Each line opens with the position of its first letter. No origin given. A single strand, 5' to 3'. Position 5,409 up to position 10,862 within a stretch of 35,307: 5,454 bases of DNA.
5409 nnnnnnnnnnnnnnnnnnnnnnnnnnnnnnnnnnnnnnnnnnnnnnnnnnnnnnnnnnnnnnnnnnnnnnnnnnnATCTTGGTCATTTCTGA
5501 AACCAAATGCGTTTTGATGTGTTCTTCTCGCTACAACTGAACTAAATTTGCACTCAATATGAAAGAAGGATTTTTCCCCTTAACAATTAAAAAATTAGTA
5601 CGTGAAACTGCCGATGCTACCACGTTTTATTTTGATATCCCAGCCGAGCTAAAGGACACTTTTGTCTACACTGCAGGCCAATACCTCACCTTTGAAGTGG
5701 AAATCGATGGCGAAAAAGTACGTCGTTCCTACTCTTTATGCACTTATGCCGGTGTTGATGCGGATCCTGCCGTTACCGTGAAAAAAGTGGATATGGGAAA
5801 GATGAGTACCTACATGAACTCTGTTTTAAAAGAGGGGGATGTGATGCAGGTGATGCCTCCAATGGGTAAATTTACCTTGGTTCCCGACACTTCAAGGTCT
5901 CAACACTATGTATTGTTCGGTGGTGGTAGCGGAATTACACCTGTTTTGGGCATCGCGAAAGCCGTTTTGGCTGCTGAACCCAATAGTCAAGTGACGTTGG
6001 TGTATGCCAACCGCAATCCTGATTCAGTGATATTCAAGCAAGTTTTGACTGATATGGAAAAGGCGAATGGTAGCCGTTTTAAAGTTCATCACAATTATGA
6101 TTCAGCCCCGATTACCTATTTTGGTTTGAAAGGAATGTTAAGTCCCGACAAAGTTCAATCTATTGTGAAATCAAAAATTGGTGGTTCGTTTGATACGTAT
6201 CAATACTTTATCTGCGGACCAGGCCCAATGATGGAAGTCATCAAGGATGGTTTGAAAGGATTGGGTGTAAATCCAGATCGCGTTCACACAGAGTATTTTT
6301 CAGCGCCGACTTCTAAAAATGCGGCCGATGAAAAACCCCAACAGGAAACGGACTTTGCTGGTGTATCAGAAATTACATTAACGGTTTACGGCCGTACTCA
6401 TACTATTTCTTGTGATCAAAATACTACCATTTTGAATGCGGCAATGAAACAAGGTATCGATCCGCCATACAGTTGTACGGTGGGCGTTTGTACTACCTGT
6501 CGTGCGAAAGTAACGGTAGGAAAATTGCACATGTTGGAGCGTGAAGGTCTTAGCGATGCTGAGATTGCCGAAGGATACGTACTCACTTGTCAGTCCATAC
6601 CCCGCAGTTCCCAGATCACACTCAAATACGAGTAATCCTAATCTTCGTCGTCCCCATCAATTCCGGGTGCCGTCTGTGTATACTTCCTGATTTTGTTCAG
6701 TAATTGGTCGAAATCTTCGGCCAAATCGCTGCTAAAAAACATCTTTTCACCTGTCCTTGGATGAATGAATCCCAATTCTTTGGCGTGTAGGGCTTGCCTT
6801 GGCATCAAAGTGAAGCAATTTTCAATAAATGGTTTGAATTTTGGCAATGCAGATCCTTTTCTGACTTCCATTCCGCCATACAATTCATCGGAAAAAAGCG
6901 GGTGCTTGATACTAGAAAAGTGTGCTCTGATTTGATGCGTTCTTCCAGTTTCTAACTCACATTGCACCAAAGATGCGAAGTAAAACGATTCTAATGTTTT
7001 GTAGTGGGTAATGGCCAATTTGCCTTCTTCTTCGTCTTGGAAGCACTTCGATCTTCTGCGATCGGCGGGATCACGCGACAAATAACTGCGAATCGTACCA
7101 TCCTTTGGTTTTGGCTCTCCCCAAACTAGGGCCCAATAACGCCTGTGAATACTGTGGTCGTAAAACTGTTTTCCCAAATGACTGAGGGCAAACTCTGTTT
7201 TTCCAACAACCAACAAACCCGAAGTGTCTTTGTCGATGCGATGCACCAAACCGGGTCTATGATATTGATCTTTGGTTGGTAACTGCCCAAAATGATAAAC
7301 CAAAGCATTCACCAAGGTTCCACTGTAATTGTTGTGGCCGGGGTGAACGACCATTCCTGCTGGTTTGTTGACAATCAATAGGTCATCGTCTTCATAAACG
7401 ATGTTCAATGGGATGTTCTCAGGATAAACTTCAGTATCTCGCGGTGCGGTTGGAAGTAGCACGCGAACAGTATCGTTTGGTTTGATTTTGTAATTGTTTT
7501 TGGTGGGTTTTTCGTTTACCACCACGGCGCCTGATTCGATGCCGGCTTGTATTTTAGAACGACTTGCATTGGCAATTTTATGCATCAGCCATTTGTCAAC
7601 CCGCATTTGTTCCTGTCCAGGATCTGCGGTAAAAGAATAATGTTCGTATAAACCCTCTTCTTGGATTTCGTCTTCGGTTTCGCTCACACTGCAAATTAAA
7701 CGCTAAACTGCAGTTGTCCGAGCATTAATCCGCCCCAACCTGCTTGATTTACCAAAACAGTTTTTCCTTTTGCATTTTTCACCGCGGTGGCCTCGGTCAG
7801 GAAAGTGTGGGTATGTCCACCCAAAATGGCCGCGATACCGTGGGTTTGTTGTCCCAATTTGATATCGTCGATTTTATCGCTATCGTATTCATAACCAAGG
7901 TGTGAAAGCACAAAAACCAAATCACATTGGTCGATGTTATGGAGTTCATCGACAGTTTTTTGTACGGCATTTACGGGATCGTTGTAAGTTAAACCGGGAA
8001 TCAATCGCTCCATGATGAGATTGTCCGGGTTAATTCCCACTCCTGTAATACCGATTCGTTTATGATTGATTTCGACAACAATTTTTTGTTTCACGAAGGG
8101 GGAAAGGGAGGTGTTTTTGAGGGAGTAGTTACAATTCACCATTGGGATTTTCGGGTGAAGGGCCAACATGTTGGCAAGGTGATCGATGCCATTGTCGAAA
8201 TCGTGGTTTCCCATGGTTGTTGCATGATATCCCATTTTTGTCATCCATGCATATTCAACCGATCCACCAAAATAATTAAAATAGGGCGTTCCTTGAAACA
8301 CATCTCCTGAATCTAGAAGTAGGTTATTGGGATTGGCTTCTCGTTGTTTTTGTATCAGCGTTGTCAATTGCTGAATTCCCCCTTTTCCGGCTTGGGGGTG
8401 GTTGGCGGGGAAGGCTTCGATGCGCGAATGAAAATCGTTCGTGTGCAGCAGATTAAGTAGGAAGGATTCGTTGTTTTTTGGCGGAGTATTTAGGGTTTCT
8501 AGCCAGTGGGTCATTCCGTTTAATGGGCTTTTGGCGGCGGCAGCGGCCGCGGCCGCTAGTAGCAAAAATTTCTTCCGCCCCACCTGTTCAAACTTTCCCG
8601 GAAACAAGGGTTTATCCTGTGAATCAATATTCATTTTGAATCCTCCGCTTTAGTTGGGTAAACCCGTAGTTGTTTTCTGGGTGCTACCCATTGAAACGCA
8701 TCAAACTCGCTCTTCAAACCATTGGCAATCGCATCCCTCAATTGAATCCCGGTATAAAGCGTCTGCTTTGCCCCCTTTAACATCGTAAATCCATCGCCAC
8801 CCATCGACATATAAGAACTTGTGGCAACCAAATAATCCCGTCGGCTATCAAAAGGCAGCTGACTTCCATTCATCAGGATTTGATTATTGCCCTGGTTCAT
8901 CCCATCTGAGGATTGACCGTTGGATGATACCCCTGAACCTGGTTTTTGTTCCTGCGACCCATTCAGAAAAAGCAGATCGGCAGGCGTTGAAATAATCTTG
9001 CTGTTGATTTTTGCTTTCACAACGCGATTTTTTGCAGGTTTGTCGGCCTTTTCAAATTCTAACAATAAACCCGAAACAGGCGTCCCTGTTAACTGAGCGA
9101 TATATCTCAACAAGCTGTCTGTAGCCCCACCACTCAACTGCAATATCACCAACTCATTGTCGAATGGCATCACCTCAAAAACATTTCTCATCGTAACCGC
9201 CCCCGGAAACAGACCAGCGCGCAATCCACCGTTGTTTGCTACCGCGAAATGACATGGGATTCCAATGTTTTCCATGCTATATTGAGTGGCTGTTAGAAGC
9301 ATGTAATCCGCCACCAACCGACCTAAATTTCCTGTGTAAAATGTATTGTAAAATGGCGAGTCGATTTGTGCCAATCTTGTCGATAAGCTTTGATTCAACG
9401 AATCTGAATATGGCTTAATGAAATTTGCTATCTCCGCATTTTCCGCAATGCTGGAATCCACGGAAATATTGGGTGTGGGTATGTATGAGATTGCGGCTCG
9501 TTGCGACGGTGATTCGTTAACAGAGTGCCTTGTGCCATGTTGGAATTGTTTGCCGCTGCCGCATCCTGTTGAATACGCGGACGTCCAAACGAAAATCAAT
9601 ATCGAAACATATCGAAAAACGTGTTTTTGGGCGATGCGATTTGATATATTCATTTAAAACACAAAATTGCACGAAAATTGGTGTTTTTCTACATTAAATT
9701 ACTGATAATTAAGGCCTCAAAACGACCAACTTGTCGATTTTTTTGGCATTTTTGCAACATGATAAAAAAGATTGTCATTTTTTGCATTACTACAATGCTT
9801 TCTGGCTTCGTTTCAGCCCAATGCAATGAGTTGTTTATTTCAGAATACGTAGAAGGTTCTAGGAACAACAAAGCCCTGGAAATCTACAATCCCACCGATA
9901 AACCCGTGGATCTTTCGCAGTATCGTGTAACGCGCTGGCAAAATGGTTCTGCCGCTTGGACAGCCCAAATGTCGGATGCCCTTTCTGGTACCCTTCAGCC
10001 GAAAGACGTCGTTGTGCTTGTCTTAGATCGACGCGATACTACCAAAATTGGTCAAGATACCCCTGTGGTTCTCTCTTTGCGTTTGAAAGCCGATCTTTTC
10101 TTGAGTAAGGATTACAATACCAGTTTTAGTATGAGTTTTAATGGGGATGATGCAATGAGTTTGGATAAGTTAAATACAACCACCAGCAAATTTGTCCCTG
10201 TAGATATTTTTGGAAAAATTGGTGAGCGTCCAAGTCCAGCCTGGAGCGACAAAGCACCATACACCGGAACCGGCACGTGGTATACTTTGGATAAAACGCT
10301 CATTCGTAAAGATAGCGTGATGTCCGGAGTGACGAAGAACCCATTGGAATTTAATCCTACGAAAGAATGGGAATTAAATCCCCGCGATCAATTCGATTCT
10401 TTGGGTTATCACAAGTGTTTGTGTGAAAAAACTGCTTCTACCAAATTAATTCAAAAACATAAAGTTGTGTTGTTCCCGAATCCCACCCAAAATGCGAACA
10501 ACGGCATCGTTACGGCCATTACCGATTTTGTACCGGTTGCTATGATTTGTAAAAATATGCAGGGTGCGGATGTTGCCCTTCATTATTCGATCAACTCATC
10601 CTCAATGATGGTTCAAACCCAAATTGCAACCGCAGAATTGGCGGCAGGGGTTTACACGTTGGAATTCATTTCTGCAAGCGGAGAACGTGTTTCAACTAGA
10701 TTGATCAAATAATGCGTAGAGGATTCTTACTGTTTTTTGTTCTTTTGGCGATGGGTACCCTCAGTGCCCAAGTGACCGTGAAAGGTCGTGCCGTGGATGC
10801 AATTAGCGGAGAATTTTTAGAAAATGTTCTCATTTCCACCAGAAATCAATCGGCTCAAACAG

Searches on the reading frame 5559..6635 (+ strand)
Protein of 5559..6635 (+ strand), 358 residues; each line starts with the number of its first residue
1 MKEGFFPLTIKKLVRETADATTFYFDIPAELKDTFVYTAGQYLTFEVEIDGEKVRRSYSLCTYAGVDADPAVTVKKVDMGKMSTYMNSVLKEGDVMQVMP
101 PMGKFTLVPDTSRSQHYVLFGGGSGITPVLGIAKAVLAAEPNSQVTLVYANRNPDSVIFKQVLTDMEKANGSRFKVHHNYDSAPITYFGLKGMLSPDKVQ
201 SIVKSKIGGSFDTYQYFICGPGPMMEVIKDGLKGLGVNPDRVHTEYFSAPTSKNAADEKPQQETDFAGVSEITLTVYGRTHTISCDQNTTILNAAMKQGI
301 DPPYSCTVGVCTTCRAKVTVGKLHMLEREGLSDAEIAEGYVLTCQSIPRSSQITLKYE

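Call 16: search_protein_families(library=pfam, proteins=[window:5559-6635:+], max_evalue=0.0001)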
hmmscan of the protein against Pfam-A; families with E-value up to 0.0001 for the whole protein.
window:5559-6635:+ (358 aa): 4 families
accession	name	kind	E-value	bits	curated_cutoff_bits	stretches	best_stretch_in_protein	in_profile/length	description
PF00111.32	Fer2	-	3.9e-17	62.4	21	1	275-348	2-76/77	2Fe-2S iron-sulfur cluster binding domain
PF00175.26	NAD_binding_1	-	3.5e-16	60.2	22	1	120-229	2-108/109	Oxidoreductase NAD-binding domain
PF00970.30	FAD_binding_6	-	1.9e-12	47.8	21.1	1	10-105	4-97/99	Oxidoreductase FAD-binding domain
PF08030.17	NAD_binding_6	-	4.1e-05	24.1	22.2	1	118-180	5-73/156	Ferric reductase NAD binding domain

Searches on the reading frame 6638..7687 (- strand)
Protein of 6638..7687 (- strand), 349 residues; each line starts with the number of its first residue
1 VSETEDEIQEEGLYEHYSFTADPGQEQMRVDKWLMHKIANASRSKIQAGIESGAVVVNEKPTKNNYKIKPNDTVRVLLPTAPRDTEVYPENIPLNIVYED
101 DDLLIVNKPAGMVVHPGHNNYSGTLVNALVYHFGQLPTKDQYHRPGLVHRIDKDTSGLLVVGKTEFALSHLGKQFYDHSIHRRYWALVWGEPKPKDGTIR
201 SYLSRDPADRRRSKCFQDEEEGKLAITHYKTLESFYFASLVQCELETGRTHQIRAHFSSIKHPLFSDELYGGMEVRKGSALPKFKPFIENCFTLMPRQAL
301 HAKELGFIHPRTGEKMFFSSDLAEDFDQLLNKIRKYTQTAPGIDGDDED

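Call 16: search_protein_families(library=pfam, proteins=[window:6638-7687:-], max_evalue=0.0001)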
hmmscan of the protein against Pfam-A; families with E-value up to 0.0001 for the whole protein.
window:6638-7687:- (349 aa): 2 families
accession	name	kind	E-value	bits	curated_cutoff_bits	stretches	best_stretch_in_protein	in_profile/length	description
PF00849.27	PseudoU_synth_2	-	5.1e-37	127.9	26.8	1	102-259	1-152/152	RNA pseudouridylate synthase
PF01479.30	S4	-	8.3e-08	32.3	22.8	1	28-74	1-48/48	S4 domain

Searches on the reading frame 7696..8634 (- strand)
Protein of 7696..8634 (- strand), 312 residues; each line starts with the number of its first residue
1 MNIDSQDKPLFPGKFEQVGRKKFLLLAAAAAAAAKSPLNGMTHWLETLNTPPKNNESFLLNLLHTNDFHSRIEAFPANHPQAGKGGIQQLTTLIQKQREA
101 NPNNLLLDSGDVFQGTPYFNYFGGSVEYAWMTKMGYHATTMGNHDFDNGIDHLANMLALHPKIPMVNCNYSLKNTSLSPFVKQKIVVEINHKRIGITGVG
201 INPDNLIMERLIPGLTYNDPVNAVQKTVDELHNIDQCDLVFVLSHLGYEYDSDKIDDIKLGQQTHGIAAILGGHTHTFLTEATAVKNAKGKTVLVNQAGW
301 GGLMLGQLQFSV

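Call 16: search_protein_families(library=pfam, proteins=[window:7696-8634:-], max_evalue=0.0001)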
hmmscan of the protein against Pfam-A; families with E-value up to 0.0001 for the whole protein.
window:7696-8634:- (312 aa): 1 family
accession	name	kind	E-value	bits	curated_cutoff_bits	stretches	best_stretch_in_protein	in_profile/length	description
PF00149.33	Metallophos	-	8e-16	59.5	21.5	1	61-277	2-190/191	Calcineurin-like phosphoesterase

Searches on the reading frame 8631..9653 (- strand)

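Call 16: search_protein_families(library=pfam, proteins=[window:8631-9653:-], max_evalue=0.0001)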
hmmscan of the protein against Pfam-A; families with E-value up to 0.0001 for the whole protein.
window:8631-9653:- (340 aa): 1 family
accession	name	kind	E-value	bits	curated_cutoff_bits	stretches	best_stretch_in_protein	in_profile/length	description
PF02872.23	5_nucleotid_C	-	1.3e-21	77.8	23.6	2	107-218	21-129/158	5'-nucleotidase, C-terminal domain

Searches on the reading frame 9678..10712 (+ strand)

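Call 16: search_protein_families(library=pfam, proteins=[window:9678-10712:+], max_evalue=0.0001)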
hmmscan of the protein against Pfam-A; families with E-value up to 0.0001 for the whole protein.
window:9678-10712:+ (344 aa): 1 family
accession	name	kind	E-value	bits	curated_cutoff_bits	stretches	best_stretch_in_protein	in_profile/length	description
PF00932.25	LTD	-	8.9e-13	49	34.3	1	47-134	3-74/109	Lamin Tail Domain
